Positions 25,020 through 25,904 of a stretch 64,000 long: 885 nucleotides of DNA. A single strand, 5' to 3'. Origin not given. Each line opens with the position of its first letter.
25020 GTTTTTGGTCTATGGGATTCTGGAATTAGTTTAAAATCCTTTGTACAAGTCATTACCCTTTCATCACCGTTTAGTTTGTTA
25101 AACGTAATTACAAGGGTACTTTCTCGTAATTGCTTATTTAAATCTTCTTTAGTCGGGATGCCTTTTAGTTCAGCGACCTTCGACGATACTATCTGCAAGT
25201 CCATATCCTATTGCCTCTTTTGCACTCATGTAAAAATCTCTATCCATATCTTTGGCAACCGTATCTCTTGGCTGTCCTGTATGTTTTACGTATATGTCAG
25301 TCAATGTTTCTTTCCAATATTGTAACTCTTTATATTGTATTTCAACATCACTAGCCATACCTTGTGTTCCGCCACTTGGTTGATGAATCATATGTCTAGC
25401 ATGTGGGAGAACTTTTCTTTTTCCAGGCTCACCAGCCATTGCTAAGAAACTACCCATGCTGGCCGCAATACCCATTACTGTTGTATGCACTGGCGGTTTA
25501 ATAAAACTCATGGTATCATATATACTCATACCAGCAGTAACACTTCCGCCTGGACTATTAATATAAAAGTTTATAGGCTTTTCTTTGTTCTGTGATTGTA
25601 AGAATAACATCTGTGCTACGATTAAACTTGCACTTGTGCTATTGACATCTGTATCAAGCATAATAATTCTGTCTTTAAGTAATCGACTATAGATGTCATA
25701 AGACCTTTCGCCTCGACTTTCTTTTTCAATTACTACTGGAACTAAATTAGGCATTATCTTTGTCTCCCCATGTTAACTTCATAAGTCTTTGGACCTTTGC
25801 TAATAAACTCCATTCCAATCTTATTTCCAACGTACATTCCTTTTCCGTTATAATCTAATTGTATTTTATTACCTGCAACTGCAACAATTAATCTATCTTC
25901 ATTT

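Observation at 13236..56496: Leaderless late-gene programme: TAAATA-N4/5-ATG at 13 genes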

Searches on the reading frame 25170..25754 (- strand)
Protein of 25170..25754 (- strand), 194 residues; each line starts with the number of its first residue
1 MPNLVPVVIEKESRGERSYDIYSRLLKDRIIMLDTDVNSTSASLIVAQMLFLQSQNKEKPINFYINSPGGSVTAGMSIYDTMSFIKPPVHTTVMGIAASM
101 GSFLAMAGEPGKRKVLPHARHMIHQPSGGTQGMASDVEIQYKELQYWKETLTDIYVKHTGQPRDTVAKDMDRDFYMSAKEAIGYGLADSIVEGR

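Call 62: search_protein_families(library=pfam, proteins=[window:25170-25754:-], max_evalue=0.001)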
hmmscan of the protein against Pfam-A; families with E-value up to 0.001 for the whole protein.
window:25170-25754:- (194 aa): 2 families
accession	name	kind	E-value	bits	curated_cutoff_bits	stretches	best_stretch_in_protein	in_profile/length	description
PF00574.28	CLP_protease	-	1.9e-79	266.2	20.2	1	14-192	2-180/182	Clp protease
PF25145.1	NfeD1b_N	-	0.00056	20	40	1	54-108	27-81/189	NfeD1b, N-terminal domain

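Call 78: find_related_loci(query=window:25170-25754:-, collection=genome_contigs, flank=2000)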
Query window:25170-25754:- (194 aa) in genome_contigs; peptide patterns used: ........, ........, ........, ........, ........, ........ (x = any residue, [..] = any of these).
600 stretches matched a pattern (row limit reached: there are more); 590 encode a relative of the query (tblastn E <= 1e-3); the best 80 are kept; 80 distinct loci.
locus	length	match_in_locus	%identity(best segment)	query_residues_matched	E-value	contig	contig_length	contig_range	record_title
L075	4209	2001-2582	71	1-192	7e-92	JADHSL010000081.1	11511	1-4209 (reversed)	MAG: Pirellulales bacterium isolate BS30m-G48 BS307-30m-C4213, whole genome shotgun sequence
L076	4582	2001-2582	61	1-194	2e-77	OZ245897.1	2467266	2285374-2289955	MAG: Alphaproteobacteria bacterium isolate 080314bb-0704-4e38-8e23-ea467bae79ea genome assembly, chromosome: 1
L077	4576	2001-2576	61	3-194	3e-77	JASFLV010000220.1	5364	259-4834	MAG: Thioalkalispiraceae bacterium isolate D0817M20remetaG_Bin_170 D0817M20remetaG_FD_scaffold_4403_c1, whole genome sho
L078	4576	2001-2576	62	3-194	2e-76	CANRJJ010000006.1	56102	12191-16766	MAG: uncultured Wohlfahrtiimonas sp. isolate Lapin-020__bin104 genome assembly, contig: Lapin-020__NODE_546_length_56102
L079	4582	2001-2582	60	1-194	3e-76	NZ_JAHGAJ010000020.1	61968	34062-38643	Vibrio sp. D404a D404a_merged_4clc.fa_contig_20, whole genome shotgun sequence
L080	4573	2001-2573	60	4-194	5e-76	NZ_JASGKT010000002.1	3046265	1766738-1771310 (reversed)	MAG: Piscinibacter sp. isolate 5N061 JMF-2111-06-0005.ont.bin.61_1, whole genome shotgun sequence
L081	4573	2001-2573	59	4-194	5e-76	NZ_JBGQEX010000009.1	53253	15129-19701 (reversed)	MAG: Piscinibacter sp. isolate OBJ2_061818_090_67 k141_1475394_length_53253_cov_17.0096, whole genome shotgun sequence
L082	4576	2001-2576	59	3-194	3e-75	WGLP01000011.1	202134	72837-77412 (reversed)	MAG: Gammaproteobacteria bacterium isolate RI_92 c_000000174707, whole genome shotgun sequence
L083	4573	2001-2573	61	4-194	2e-75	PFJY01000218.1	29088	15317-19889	MAG: Hydrogenophilales bacterium CG_4_10_14_3_um_filter_58_23 CG_4_10_14_3_um_filter_scaffold_1396_c, whole genome shotg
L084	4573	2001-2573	61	4-194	7e-75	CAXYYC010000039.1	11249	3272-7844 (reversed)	MAG: uncultured Burkholderiaceae bacterium isolate ERR13598983_binner12_Refined_5 genome assembly, contig: ERZ24879086.8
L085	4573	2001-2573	61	4-194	7e-75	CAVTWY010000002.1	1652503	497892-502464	MAG: uncultured beta proteobacterium isolate MFD04651.bin.1.55 genome assembly, contig: contig_1809, whole genome shotgu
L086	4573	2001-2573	59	4-194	5e-75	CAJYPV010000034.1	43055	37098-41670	MAG: Burkholderiaceae bacterium isolate SP106_2_metabat2_genome_mining.33 genome assembly, contig: k127_368149, whole ge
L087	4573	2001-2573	59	4-194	2e-74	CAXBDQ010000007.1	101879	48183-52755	MAG TPA_asm: uncultured Porticoccus sp. isolate ERR2762127_binner13_Refined_46 genome assembly, contig: ERZ3421847.117, 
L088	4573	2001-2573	60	4-194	1e-74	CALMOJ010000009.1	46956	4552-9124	MAG TPA_asm: uncultured Neisseriales bacterium isolate SRR5676434_bin.135_CONCOCT_v1.1_MAG genome assembly, contig: ERZ7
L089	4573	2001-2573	60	4-194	2e-74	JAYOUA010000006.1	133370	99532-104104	MAG: Porticoccaceae bacterium isolate 139566_S167_concoct_bins.tsv.150 NODE_51_length_133370_cov_13.330338, whole genome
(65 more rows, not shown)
